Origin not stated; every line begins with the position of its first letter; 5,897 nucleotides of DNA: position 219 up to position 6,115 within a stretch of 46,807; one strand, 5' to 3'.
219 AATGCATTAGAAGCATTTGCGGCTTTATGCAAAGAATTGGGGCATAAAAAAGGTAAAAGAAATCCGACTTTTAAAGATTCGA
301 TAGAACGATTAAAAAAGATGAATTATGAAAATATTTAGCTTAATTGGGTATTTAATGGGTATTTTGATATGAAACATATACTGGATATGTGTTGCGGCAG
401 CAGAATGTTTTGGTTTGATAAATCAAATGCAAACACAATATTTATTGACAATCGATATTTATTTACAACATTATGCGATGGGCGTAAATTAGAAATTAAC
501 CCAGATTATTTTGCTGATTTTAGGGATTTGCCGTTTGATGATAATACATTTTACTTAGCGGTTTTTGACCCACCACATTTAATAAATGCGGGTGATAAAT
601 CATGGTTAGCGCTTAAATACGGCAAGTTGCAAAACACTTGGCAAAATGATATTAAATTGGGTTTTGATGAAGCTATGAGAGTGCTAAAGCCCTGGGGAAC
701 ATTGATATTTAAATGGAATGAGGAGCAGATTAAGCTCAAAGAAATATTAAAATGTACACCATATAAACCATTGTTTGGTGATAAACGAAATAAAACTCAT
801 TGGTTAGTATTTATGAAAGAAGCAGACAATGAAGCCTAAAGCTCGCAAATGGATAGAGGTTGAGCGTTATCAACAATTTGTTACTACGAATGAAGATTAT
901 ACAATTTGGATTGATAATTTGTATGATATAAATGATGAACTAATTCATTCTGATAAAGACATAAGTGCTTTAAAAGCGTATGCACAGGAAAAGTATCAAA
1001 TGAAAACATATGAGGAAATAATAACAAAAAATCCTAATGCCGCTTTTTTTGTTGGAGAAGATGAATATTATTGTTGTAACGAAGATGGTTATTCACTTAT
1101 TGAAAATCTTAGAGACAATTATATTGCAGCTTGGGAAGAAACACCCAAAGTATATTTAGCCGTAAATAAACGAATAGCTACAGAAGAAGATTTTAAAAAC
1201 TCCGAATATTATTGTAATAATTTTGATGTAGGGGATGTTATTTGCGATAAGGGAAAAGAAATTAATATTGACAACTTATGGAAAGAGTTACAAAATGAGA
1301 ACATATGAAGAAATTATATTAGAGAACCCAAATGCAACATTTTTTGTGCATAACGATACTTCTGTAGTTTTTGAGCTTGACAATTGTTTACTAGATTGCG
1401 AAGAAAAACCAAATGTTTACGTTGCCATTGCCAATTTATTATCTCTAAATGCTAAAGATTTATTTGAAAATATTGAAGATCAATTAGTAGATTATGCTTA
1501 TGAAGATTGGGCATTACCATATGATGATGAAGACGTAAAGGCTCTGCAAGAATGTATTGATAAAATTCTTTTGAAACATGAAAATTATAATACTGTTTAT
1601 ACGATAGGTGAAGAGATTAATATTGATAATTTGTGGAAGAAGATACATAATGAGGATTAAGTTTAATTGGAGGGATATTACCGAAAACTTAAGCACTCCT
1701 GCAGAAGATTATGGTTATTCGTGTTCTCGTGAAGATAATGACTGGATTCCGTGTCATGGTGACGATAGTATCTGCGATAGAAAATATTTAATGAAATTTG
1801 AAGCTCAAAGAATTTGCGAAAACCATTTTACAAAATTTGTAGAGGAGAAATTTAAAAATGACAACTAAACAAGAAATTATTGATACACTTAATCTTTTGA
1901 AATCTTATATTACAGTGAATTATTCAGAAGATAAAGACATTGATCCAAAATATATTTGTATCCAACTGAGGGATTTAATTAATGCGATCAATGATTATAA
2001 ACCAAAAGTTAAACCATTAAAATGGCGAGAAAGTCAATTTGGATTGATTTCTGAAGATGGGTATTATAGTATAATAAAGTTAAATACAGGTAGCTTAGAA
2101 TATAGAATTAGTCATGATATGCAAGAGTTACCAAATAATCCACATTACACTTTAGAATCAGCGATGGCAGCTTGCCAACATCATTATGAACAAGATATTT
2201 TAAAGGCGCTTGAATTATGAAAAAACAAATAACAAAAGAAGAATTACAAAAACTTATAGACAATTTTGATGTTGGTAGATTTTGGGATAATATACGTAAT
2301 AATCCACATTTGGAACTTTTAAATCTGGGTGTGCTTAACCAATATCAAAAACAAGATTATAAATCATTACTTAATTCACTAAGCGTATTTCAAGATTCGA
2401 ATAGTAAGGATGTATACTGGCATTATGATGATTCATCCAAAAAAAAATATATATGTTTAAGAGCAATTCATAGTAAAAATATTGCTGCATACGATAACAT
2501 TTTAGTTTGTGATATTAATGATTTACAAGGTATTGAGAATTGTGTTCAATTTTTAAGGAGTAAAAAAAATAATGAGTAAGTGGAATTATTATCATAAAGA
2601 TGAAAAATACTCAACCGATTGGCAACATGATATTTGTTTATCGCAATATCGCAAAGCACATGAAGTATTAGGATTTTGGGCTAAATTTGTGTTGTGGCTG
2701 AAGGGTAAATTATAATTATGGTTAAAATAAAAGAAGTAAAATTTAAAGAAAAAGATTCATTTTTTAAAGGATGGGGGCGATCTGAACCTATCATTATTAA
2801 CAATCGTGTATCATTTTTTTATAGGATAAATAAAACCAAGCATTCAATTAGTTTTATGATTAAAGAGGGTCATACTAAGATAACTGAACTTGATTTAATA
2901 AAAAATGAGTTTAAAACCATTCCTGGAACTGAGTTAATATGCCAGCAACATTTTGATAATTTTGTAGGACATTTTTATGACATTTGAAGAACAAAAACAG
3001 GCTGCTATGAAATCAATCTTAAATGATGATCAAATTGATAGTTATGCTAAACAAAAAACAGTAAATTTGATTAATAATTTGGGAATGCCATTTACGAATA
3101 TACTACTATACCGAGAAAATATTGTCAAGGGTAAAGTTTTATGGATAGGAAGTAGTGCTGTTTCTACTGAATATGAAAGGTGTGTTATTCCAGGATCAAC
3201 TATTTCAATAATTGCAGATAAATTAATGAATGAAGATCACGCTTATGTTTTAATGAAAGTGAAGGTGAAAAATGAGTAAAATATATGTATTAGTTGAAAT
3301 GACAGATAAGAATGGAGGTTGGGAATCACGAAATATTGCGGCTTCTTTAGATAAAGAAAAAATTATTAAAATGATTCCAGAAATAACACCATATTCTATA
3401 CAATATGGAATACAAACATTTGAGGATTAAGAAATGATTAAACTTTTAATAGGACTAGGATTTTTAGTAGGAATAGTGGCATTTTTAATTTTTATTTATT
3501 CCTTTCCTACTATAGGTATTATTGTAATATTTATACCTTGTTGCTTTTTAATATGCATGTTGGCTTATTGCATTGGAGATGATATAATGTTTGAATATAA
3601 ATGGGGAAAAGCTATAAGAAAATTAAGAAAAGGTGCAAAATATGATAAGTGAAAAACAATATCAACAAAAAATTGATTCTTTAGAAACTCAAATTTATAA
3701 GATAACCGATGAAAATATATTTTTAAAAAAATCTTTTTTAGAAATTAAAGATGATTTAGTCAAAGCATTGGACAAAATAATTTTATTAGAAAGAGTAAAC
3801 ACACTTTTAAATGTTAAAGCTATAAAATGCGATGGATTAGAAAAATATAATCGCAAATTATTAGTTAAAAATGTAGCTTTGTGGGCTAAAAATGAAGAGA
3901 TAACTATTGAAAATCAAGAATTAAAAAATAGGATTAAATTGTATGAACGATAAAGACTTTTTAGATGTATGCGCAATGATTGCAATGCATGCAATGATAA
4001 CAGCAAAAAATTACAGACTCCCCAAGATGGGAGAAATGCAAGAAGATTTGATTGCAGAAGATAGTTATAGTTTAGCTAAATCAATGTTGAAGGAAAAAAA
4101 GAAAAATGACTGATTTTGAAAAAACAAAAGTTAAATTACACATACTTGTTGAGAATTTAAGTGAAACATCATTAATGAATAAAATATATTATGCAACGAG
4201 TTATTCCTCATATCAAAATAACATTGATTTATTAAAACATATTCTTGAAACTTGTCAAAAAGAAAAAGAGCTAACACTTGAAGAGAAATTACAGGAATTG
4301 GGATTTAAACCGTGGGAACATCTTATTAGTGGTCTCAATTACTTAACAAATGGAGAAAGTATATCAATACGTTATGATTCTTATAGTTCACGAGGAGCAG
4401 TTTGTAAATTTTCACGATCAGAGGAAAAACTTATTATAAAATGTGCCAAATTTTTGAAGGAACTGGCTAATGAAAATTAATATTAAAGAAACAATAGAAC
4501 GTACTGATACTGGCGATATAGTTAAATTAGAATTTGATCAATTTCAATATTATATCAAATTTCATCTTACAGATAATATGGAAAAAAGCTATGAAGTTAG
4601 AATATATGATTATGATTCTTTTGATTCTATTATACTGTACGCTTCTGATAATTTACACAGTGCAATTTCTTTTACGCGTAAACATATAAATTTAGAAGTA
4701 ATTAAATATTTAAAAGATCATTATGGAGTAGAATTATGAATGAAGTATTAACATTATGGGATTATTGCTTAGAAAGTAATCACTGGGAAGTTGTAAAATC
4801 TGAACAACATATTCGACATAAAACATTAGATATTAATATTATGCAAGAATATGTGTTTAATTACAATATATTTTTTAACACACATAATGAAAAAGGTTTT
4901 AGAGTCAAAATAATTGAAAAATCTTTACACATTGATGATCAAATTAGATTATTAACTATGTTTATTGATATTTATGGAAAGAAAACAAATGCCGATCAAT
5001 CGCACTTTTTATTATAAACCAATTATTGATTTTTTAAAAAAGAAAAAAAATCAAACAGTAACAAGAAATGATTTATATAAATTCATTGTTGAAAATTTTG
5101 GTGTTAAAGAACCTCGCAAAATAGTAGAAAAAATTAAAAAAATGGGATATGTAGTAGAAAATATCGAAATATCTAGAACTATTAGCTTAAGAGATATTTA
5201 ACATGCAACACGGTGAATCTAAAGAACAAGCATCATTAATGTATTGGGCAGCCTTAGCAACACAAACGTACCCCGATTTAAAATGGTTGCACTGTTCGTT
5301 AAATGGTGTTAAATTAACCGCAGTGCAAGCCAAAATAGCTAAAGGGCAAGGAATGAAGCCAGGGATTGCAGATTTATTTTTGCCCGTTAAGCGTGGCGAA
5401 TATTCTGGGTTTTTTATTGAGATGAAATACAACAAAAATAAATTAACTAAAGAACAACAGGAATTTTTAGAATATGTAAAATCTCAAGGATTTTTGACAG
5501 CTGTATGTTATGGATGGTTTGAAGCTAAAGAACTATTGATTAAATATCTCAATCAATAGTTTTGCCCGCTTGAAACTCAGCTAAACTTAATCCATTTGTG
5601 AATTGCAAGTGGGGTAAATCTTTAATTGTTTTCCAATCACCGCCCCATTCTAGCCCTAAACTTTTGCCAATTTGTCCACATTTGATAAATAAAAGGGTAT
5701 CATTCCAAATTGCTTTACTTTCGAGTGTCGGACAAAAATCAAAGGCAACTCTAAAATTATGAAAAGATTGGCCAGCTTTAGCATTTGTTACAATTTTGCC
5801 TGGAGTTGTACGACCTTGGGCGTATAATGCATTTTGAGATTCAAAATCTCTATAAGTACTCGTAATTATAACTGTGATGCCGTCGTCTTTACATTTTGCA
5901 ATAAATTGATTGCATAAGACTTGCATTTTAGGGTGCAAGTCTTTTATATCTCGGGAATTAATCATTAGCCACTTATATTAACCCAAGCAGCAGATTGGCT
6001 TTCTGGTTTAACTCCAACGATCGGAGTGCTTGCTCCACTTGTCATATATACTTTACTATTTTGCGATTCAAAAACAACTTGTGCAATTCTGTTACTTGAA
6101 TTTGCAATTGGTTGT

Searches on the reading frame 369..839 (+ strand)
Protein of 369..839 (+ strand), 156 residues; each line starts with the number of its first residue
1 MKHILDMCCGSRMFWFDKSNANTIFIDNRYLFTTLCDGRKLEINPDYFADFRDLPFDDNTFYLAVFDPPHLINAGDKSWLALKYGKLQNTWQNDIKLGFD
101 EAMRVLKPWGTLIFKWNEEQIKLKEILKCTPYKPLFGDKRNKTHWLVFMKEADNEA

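Call 28: search_protein_families(library=phrogs, max_evalue=0.001, proteins=[window:369-839:+])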
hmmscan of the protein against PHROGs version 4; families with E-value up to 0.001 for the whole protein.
window:369-839:+ (156 aa): 7 families
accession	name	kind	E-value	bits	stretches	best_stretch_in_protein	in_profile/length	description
phrog_954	-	other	2.7e-80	269.9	1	1-154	51-205/229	DNA methyltransferase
phrog_6151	-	other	2.5e-44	150.9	1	54-152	1-100/117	DNA methyltransferase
phrog_11564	-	other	1.2e-41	142.1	1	2-90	5-93/117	DNA methyltransferase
phrog_7811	-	other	1.4e-11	45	1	4-29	6-31/41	methyltransferase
phrog_24333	-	other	3.9e-07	30.7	1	46-118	87-167/238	DNA methyltransferase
phrog_11619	-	other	0.00042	20.8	1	46-123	70-146/186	DNA methyltransferase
phrog_67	-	other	0.00094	19.3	0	47-114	127-193/743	DNA methyltransferase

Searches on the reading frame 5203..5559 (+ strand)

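Call 29: search_protein_families(library=phrogs, max_evalue=0.001, proteins=[window:5203-5559:+])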
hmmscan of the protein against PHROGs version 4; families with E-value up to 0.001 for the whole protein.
window:5203-5559:+ (118 aa): 4 families
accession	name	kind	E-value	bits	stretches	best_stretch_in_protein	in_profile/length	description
phrog_824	-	unknown function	6.8e-38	132.1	1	5-117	66-176/265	-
phrog_5702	-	DNA, RNA and nucleotide metabolism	2.2e-15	57.4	1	50-115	2-66/70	Holliday junction resolvase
phrog_2363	-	unknown function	3.2e-08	34.4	1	21-116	74-171/192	-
phrog_93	-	DNA, RNA and nucleotide metabolism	2e-05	24.4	1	70-115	396-441/613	endonuclease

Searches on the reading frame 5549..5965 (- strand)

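Call 29: search_protein_families(library=phrogs, max_evalue=0.001, proteins=[window:5549-5965:-])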
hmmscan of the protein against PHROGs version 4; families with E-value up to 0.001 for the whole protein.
window:5549-5965:- (138 aa): 6 families
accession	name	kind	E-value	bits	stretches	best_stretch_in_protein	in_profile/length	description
phrog_6523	-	lysis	5.4e-36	125.7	1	5-127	10-134/255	endolysin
phrog_2649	-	lysis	1e-35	124.9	1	3-136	6-141/261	endolysin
phrog_15351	-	lysis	2.1e-30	107.1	1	20-124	31-138/289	endolysin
phrog_465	-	lysis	3.1e-25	90.1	1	4-130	50-173/292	endolysin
phrog_5115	-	moron, auxiliary metabolic gene and host takeover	2.4e-23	83.8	1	9-124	15-123/283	ferredoxin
phrog_1768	-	lysis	0.00061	18.5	1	61-122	972-1038/1577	endolysin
